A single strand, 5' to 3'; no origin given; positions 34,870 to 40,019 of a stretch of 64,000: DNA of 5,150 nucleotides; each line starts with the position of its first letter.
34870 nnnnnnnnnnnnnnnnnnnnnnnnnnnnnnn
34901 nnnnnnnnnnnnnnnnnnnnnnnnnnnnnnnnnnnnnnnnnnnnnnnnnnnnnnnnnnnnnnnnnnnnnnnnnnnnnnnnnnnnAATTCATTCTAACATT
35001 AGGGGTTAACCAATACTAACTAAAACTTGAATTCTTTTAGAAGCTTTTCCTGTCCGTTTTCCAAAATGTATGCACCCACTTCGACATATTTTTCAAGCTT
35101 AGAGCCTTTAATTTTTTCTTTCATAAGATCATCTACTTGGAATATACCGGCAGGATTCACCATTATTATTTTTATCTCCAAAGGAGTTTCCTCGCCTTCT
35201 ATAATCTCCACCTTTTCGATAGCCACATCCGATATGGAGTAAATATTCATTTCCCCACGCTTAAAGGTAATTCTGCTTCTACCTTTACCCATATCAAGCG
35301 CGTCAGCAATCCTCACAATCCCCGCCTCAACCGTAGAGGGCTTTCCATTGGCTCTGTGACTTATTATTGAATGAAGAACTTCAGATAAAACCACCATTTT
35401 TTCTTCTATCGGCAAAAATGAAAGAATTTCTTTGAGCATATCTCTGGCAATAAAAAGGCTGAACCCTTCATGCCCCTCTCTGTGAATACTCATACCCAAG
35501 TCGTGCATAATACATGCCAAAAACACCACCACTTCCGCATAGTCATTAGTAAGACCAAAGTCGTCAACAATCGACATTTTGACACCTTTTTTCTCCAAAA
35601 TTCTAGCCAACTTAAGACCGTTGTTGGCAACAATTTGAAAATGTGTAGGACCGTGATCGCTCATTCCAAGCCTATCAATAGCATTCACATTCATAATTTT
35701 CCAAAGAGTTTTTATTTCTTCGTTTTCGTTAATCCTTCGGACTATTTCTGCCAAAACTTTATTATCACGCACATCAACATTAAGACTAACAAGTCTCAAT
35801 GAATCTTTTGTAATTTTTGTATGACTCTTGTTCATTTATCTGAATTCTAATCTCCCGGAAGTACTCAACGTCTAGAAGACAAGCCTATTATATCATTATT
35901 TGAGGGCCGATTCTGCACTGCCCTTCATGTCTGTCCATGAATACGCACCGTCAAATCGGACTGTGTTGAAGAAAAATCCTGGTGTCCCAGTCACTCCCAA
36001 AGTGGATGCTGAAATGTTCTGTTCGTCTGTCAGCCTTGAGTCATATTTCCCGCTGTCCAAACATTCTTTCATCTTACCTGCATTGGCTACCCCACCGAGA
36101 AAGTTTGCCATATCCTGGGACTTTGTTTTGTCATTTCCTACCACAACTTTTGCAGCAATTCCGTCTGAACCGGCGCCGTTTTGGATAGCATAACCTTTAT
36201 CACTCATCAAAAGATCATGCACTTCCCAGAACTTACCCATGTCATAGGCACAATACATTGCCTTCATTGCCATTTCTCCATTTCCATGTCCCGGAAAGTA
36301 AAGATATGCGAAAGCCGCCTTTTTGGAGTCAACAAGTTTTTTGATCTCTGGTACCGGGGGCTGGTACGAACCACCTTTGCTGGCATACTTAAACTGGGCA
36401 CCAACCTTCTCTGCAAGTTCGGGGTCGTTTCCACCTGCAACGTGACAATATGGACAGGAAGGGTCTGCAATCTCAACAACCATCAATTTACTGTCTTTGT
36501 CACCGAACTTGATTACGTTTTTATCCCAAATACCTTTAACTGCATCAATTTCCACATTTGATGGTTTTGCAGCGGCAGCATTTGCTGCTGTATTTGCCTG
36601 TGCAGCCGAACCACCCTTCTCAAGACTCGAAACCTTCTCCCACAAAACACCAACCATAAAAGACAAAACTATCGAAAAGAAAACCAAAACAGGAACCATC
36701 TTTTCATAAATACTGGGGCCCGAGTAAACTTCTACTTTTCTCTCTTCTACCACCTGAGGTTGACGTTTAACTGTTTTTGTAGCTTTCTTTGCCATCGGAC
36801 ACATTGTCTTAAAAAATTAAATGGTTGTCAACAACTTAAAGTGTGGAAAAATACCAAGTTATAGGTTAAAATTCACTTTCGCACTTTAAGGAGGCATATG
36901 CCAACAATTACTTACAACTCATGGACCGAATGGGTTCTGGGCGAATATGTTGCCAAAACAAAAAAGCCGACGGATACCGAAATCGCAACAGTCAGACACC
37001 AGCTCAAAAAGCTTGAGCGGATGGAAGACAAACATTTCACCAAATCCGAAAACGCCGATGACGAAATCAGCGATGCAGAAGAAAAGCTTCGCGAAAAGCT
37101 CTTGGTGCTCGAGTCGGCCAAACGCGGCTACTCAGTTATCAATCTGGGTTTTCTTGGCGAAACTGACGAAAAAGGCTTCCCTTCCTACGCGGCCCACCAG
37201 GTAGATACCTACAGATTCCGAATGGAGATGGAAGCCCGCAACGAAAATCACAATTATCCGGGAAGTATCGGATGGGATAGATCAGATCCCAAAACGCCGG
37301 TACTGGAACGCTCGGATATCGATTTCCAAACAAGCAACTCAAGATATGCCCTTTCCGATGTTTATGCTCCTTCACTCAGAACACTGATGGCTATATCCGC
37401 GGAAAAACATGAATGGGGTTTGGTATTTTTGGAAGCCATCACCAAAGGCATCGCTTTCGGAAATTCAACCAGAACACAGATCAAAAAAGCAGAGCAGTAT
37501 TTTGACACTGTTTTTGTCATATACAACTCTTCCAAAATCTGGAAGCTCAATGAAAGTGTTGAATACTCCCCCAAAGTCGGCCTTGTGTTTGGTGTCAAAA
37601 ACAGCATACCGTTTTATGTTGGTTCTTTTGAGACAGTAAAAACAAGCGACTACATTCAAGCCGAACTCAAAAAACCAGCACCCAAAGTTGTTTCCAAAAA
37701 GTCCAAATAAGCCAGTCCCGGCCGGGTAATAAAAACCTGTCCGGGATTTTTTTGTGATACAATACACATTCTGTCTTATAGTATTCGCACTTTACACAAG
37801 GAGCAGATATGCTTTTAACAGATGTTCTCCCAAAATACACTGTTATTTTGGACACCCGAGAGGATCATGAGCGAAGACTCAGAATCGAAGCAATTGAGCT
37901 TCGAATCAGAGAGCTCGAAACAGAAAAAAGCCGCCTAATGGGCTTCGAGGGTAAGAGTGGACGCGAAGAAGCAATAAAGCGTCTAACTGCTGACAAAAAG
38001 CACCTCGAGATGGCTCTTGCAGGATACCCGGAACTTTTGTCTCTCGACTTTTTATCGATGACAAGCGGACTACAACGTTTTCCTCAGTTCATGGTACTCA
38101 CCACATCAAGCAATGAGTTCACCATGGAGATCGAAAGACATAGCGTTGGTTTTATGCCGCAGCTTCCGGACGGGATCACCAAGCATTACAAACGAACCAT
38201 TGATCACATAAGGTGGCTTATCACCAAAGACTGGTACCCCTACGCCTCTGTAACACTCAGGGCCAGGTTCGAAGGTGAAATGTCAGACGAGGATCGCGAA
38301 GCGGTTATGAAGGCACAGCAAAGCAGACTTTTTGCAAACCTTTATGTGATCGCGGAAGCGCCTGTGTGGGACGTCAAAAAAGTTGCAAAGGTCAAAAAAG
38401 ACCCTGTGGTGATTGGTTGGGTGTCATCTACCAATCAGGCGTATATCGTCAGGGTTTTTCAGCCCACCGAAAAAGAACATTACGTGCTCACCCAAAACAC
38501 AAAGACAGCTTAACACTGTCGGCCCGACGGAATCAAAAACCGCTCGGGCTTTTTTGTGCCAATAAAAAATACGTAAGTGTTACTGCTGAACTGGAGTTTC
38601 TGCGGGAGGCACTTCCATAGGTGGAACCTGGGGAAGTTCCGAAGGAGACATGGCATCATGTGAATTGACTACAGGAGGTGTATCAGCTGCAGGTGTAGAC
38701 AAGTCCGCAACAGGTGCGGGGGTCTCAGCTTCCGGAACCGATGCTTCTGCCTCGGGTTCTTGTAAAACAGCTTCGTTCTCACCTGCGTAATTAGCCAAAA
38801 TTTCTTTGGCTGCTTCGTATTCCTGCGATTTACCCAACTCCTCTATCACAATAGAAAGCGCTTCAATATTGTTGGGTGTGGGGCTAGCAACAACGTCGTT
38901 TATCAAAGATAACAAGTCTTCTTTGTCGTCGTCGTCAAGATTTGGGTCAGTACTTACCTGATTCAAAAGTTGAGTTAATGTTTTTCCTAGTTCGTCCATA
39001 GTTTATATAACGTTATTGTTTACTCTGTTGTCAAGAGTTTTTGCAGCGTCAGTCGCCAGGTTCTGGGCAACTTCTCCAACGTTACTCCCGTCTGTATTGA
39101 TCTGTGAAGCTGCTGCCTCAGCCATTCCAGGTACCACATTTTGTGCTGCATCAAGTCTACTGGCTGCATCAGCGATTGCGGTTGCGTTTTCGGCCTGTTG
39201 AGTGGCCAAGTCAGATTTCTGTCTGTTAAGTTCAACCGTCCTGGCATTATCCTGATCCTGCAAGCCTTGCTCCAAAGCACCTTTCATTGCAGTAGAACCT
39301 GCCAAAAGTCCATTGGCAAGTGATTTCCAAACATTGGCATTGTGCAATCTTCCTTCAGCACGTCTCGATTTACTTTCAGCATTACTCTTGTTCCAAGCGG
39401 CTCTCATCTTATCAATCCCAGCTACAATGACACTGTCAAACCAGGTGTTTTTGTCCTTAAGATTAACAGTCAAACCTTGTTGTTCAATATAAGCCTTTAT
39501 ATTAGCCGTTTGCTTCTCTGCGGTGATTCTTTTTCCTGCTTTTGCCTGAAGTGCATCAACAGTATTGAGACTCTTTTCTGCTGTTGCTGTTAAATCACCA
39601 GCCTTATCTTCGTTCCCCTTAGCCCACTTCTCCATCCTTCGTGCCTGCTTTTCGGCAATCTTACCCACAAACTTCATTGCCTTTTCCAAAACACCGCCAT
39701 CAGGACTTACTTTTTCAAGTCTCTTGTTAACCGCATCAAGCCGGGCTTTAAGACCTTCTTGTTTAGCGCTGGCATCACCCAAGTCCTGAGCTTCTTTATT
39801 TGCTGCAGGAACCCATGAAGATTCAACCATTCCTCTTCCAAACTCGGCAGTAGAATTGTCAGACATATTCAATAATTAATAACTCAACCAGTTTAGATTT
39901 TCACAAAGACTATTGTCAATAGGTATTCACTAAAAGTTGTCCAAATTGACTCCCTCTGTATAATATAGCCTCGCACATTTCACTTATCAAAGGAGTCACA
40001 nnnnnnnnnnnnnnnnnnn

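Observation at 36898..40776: Second family of three paralogs sharing a C-terminal domain, each monocistronic with its own terminator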

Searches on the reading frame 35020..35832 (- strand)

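Call 65: search_protein_families(library=ncbifam, proteins=[window:35020-35832:-], max_evalue=0.01)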
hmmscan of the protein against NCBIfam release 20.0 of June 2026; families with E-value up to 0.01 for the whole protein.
window:35020-35832:- (270 aa): 1 family
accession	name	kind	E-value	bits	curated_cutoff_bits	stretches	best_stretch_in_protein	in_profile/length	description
TIGR03319.1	RNase_Y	equivalog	0.0031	16.1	454.35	1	106-182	358-423/514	ribonuclease Y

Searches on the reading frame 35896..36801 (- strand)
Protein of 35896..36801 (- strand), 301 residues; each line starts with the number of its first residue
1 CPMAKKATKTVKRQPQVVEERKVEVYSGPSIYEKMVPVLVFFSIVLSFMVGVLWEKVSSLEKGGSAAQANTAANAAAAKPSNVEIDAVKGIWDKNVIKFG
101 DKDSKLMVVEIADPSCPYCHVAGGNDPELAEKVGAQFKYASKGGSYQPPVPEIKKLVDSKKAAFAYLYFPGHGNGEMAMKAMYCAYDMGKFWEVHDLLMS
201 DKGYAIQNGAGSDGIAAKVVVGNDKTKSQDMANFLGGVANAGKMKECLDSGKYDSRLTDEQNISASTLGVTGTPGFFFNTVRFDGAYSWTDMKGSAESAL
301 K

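Call 65: search_protein_families(library=ncbifam, proteins=[window:35896-36801:-], max_evalue=0.01)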
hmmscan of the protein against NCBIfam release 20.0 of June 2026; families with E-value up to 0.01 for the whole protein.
window:35896-36801:- (301 aa): 3 families
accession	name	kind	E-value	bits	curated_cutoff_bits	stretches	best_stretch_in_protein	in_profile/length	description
NF041057.1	Rcas_1661_fam_Se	equivalog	6.9e-05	22.5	190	0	175-291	139-239/247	Rcas_1661 family thioredoxin-like (seleno)lipoprotein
NF052402.1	ThlOxiredEpsilon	equivalog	0.0038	16.9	370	1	93-121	117-144/236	bifunctional thiol oxidoreductase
NF008657.0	PRK11657.1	equivalog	0.0038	16.5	124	0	92-120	105-133/251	thiol:disulfide interchange protein DsbG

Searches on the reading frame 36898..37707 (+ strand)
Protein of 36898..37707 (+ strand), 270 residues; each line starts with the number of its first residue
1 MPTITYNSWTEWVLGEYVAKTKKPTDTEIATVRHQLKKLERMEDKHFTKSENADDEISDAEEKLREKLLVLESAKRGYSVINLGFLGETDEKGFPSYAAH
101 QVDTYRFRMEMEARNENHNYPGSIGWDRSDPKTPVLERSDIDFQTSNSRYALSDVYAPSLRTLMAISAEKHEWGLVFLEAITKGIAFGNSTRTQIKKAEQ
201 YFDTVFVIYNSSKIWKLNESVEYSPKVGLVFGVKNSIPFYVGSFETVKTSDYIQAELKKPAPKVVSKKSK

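Call 4: search_protein_families(library=pfam, proteins=[window:36898-37707:+], max_evalue=1)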
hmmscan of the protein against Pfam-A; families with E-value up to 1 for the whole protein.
window:36898-37707:+ (270 aa): 1 family
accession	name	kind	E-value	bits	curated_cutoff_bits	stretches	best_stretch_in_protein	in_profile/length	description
PF05852.16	DUF848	-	0.21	12.2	25.3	1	25-76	65-116/145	Gammaherpesvirus protein of unknown function (DUF848)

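Call 9: search_protein_families(library=phrogs, proteins=[window:36898-37707:+], max_evalue=0.1)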
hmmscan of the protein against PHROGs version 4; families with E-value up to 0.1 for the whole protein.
window:36898-37707:+ (270 aa): 0 families

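Call 10: search_protein_families(library=padloc, proteins=[window:36898-37707:+], max_evalue=0.1)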
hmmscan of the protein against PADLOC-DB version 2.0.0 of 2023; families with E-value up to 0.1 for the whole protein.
window:36898-37707:+ (270 aa): 0 families

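Call 12: find_homologous_proteins(query=window:36898-37707:+)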
Query window:36898-37707:+ (270 aa): 1 proteins with E <= 0.001 among 623 candidates.
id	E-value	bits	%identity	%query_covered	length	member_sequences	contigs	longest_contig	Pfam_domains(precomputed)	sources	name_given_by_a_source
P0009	5.3e-175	598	99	100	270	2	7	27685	-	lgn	-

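Call 65: search_protein_families(library=ncbifam, proteins=[window:36898-37707:+], max_evalue=0.01)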
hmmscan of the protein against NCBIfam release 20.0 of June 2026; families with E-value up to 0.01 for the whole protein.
window:36898-37707:+ (270 aa): 0 families

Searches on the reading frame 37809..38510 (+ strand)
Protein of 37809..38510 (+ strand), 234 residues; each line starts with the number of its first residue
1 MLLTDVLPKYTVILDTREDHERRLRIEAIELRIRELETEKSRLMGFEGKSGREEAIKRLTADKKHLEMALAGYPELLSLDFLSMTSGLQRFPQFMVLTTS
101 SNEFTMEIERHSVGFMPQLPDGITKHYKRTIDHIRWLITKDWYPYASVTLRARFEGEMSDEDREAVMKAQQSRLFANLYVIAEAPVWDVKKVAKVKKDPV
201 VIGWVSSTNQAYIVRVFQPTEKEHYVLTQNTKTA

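Call 4: search_protein_families(library=pfam, proteins=[window:37809-38510:+], max_evalue=1)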
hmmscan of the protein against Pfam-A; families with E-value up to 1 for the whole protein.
window:37809-38510:+ (234 aa): 2 families
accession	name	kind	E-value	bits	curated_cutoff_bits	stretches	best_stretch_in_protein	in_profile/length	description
PF22996.2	C2H2-2nd_BIRD-IDD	-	0.15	12.5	27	0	53-66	18-31/35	BIRD-IDD transcription factor, second C2H2 zinc finger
PF13747.11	DUF4164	-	0.16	12.9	27.2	0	50-71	35-56/89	Domain of unknown function (DUF4164)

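Call 9: search_protein_families(library=phrogs, proteins=[window:37809-38510:+], max_evalue=0.1)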
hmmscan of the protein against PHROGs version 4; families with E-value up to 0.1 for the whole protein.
window:37809-38510:+ (234 aa): 0 families

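Call 10: search_protein_families(library=padloc, proteins=[window:37809-38510:+], max_evalue=0.1)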
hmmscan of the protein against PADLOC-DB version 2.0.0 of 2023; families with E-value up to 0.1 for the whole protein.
window:37809-38510:+ (234 aa): 0 families

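Call 11: find_homologous_proteins(query=window:37809-38510:+)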
Query window:37809-38510:+ (234 aa): 3 proteins with E <= 0.001 among 302 candidates.
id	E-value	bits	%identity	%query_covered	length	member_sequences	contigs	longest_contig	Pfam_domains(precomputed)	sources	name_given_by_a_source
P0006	2.3e-150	516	100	100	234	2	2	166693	-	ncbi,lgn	-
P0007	2.6e-64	235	46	99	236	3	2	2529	-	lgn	-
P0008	3.2e-57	212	44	100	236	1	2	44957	-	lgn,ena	-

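Call 65: search_protein_families(library=ncbifam, proteins=[window:37809-38510:+], max_evalue=0.01)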
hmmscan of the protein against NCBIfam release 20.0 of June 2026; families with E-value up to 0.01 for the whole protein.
window:37809-38510:+ (234 aa): 0 families

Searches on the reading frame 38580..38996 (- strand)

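Call 4: search_protein_families(library=pfam, proteins=[window:38580-38996:-], max_evalue=1)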
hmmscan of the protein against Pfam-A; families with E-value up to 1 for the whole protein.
window:38580-38996:- (138 aa): 2 families
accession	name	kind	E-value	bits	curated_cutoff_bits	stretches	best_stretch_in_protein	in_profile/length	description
PF03847.19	TFIID_20kDa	-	0.0085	17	27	1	6-38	4-36/68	Transcription initiation factor TFIID subunit A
PF14357.11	DUF4404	-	0.061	14.4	27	1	4-35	2-33/83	Domain of unknown function (DUF4404)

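Call 9: search_protein_families(library=phrogs, proteins=[window:38580-38996:-], max_evalue=0.1)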
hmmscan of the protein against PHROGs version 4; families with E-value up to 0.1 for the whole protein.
window:38580-38996:- (138 aa): 1 family
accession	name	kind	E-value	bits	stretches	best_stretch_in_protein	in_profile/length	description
phrog_20058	-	unknown function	0.054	15.3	1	2-60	25-83/98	-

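Call 10: search_protein_families(library=padloc, proteins=[window:38580-38996:-], max_evalue=0.1)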
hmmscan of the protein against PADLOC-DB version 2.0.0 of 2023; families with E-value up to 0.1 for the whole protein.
window:38580-38996:- (138 aa): 2 families
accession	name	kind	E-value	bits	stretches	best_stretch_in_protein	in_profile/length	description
PDLC02779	SspC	-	0.00056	15.8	1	9-65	141-198/1054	SspC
PDLC02775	SspC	-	0.017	10.8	1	11-64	154-207/1064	SspC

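Call 65: search_protein_families(library=ncbifam, proteins=[window:38580-38996:-], max_evalue=0.01)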
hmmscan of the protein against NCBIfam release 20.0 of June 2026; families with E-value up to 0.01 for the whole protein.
window:38580-38996:- (138 aa): 0 families

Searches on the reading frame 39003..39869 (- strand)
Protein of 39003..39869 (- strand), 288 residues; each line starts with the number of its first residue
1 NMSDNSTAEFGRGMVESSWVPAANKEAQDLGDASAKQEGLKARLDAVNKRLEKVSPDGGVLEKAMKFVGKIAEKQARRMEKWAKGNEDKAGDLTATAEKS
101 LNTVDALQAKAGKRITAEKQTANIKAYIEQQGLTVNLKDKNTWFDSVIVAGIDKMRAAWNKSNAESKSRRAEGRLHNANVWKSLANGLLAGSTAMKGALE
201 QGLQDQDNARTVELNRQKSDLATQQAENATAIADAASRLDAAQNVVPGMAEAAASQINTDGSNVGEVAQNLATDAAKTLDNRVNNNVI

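Call 4: search_protein_families(library=pfam, proteins=[window:39003-39869:-], max_evalue=1)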
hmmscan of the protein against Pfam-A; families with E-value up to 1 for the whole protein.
window:39003-39869:- (288 aa): 3 families
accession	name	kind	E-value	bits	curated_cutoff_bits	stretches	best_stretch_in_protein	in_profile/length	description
PF10168.15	Nup88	-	0.014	13.7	24.4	1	22-134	579-686/702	Nuclear pore component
PF25762.1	HAUS1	-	0.76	10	40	1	16-86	102-172/236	HAUS augmin-like complex subunit 1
PF22041.1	GST_C_7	-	0.94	9.9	27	0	42-86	41-85/140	Glutathione S-transferase, C-terminal domain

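Call 9: search_protein_families(library=phrogs, proteins=[window:39003-39869:-], max_evalue=0.1)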
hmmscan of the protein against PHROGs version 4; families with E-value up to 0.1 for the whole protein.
window:39003-39869:- (288 aa): 0 families

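Call 10: search_protein_families(library=padloc, proteins=[window:39003-39869:-], max_evalue=0.1)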
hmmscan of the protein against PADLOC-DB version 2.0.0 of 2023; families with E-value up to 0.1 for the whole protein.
window:39003-39869:- (288 aa): 1 family
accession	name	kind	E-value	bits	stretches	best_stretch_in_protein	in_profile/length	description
PDLC00648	ZorA3|ZorA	-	0.091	9.4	0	60-277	290-501/692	MotA/ExbB/TolQ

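Call 65: search_protein_families(library=ncbifam, proteins=[window:39003-39869:-], max_evalue=0.01)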
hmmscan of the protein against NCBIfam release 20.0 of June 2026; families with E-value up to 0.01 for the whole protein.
window:39003-39869:- (288 aa): 0 families

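Call 116: search_solved_structures(query=window:39003-39869:-, max_evalue=0.1)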
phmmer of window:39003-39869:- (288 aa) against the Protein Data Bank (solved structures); distinct sequences matched with E-value up to 0.1: 0.
